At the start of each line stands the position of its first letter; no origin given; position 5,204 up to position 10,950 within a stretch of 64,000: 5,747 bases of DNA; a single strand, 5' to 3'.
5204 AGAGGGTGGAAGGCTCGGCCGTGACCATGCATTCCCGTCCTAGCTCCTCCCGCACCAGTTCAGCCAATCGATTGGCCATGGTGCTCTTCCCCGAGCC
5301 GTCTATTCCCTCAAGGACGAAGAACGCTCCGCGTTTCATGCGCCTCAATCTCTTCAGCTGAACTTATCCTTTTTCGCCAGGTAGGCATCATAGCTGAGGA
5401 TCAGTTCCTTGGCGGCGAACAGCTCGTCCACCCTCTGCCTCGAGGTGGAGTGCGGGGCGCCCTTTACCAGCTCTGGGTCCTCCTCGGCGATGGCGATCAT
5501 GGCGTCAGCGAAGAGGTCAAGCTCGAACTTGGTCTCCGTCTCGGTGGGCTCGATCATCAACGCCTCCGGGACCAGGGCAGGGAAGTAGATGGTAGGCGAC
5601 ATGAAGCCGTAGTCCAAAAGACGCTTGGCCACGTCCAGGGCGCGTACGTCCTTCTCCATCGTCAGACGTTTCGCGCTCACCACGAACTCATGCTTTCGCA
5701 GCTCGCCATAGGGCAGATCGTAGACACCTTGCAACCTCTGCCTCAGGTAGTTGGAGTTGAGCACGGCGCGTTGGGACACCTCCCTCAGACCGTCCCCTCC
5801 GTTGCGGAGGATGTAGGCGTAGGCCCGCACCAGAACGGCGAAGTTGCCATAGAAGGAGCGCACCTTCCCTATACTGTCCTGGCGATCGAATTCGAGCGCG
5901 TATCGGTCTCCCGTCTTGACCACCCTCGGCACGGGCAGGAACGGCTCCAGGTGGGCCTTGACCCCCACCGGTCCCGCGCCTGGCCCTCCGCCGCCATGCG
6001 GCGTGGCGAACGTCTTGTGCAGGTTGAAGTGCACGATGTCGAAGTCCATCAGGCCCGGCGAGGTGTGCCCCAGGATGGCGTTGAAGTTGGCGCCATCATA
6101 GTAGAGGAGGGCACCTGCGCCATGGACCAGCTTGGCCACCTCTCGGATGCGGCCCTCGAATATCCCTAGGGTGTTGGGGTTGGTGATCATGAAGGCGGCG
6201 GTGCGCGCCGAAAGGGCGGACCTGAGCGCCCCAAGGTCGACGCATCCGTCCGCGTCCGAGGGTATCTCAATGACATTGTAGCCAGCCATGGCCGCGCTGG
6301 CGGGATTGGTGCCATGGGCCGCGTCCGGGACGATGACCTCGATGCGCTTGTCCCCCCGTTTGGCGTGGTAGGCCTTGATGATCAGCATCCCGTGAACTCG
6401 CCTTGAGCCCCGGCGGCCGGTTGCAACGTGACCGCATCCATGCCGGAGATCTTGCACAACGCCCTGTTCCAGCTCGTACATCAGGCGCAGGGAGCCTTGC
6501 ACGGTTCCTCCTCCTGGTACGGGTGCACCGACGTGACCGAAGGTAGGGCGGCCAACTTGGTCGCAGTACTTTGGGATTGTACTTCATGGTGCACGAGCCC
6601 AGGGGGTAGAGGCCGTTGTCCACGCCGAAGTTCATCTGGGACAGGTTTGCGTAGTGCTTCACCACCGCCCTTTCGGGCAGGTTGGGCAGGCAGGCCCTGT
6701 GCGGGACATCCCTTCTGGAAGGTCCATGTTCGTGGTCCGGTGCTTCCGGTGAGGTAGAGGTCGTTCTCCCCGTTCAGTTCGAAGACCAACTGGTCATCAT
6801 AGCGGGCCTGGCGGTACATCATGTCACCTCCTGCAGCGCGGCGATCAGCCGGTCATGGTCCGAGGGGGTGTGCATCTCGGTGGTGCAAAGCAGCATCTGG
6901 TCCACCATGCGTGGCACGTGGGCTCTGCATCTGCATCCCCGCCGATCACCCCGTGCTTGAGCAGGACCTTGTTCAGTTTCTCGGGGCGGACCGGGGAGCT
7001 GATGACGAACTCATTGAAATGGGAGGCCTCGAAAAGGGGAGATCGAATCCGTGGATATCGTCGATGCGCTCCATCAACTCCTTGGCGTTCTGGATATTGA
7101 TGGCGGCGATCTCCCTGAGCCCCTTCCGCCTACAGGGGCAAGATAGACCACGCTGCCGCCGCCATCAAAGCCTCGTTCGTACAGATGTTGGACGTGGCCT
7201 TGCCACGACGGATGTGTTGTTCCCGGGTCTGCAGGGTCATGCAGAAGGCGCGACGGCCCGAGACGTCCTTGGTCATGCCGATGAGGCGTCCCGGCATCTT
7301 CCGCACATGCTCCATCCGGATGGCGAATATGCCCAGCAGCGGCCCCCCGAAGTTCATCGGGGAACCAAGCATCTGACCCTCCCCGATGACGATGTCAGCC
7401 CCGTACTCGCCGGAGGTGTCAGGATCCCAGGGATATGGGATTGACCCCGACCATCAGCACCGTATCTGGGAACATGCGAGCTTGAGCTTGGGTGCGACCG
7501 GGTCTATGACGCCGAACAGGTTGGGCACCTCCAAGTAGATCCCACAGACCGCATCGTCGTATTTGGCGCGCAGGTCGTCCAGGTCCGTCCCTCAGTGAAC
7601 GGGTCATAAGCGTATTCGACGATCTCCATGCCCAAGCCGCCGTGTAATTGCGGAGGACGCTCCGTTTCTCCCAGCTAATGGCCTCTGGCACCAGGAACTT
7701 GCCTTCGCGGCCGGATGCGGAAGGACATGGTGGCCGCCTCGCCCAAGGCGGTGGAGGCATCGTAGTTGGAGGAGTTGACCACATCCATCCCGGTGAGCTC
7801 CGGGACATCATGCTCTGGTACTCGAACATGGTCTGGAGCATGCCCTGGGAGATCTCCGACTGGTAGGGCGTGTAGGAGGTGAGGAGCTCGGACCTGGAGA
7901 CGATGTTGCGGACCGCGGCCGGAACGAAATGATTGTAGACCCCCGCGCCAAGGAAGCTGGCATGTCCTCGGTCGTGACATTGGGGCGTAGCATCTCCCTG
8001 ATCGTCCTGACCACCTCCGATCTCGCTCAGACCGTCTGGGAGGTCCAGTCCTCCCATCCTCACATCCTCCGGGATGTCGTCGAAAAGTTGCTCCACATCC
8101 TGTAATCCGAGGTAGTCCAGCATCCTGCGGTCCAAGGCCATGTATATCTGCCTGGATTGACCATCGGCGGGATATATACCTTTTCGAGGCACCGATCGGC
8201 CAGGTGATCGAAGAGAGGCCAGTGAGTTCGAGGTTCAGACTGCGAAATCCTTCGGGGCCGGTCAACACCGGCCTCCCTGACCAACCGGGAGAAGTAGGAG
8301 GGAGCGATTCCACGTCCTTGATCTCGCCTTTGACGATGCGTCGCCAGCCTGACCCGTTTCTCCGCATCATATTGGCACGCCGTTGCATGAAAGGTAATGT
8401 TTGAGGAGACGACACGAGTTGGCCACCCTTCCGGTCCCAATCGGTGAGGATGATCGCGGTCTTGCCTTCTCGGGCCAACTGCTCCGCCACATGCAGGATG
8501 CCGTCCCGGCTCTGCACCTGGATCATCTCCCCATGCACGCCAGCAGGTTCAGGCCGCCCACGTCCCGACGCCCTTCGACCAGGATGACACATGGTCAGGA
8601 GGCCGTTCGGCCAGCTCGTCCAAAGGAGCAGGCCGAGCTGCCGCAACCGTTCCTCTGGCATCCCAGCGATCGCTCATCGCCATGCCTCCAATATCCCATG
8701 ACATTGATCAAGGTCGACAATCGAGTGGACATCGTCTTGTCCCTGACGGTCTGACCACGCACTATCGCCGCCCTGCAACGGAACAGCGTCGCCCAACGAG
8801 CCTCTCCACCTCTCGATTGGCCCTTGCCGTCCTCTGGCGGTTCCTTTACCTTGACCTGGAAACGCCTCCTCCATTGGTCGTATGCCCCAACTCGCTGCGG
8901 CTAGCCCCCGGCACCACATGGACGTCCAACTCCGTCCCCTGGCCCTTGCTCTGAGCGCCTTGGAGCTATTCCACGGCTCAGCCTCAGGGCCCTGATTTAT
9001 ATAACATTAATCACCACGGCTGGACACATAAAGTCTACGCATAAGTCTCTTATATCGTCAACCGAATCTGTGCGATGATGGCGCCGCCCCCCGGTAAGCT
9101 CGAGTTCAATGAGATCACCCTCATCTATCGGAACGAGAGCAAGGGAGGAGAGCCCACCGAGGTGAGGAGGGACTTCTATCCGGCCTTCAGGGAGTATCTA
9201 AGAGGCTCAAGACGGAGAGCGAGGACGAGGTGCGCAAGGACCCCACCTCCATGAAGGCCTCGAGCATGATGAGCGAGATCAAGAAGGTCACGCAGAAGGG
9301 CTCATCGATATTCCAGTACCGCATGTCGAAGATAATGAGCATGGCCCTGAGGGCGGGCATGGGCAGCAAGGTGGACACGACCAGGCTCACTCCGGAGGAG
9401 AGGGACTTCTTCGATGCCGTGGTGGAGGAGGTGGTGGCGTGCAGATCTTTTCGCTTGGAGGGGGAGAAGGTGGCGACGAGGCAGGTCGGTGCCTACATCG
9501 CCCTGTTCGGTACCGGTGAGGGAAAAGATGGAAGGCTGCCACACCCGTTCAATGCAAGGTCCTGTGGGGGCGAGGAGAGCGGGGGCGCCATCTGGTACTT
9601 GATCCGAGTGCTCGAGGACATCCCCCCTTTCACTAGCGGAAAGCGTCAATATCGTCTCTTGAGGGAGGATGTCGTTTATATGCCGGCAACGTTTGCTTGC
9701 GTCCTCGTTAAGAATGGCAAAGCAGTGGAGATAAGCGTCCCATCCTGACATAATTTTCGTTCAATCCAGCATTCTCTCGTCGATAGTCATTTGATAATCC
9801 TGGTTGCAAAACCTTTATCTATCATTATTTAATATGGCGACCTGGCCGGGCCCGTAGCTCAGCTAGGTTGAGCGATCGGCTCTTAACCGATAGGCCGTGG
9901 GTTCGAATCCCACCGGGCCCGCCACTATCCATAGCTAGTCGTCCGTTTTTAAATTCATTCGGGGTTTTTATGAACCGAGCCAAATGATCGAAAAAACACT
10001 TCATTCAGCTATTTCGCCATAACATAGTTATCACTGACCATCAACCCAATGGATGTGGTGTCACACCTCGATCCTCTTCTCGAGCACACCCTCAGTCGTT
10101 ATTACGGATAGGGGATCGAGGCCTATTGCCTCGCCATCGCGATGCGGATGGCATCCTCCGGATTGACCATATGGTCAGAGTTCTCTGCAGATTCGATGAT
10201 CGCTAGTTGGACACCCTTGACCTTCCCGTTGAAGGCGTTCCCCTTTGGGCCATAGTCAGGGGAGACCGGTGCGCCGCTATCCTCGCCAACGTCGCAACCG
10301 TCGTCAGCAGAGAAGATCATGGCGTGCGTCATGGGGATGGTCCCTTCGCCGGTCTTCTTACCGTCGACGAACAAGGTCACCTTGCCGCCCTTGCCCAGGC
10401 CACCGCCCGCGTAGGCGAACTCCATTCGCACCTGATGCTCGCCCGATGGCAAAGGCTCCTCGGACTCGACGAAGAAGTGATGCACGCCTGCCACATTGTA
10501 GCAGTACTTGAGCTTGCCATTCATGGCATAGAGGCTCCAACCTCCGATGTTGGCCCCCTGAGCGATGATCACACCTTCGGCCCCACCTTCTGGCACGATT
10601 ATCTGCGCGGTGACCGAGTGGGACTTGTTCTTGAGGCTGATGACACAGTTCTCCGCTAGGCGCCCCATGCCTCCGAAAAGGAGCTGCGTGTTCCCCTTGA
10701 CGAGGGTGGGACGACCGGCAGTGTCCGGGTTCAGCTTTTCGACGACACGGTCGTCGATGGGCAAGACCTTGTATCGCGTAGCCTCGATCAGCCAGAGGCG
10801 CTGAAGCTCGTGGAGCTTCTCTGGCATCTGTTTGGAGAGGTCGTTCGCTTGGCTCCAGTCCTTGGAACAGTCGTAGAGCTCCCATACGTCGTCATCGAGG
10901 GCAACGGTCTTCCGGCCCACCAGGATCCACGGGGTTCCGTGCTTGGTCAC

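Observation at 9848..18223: Lower-GC block beside tRNA-Lys encodes a Cys-type sulfatase and its anaerobic maturase in a methanogen-like archaeon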

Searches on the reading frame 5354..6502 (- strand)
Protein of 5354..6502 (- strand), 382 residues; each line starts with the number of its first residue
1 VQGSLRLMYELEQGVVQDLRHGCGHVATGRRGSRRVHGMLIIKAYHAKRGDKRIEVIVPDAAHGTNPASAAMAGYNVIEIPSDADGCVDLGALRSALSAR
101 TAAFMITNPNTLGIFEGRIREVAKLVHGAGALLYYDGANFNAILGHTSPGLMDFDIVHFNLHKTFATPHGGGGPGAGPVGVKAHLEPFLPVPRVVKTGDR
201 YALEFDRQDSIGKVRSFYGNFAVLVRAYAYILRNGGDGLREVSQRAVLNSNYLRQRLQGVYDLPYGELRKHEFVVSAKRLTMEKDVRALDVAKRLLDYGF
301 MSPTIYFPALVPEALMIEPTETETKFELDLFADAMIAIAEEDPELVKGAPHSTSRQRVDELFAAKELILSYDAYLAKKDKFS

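Call 10: search_protein_families(library=pfam, proteins=[window:5354-6502:-])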
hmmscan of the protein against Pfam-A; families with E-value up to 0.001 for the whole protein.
window:5354-6502:- (382 aa): 2 families
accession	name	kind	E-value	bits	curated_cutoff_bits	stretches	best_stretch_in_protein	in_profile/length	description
PF21478.3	GcvP2_C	-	3.7e-29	101.5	27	1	243-349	2-109/122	Glycine dehydrogenase, C-terminal domain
PF00266.25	Aminotran_5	-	1.8e-07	30.9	21.5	1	41-170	77-207/371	Aminotransferase class-V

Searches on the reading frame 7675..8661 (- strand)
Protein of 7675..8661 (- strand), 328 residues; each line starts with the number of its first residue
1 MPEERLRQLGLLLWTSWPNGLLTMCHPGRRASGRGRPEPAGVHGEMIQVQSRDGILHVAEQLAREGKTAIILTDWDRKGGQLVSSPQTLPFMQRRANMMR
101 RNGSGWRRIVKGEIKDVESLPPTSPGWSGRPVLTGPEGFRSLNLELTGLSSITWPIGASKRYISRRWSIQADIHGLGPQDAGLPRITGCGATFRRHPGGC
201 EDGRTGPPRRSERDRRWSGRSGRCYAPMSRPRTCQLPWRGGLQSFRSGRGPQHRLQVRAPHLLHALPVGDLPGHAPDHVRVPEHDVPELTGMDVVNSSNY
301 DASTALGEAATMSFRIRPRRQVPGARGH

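Call 10: search_protein_families(library=pfam, proteins=[window:7675-8661:-])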
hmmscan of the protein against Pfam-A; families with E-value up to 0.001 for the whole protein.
window:7675-8661:- (328 aa): 1 family
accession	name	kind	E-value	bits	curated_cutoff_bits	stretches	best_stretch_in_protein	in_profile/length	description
PF02347.22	GDC-P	-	5.1e-05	22.8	26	1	286-319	119-152/429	Glycine cleavage system P-protein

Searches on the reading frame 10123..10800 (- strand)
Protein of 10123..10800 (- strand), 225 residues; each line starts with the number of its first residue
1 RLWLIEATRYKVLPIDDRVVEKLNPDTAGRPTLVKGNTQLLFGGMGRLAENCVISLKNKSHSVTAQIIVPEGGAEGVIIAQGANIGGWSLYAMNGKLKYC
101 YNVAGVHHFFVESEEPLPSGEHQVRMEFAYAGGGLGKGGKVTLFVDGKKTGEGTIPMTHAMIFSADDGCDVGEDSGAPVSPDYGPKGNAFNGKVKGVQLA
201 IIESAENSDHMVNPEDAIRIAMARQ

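Call 57: search_protein_families(library=pfam, proteins=[window:10123-10800:-], max_evalue=0.01)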
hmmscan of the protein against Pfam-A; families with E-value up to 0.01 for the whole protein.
window:10123-10800:- (225 aa): 1 family
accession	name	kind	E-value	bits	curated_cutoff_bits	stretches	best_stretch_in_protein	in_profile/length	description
PF13385.13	Laminin_G_3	-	0.0078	16.8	27.6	0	55-175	13-125/151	Concanavalin A-like lectin/glucanases superfamily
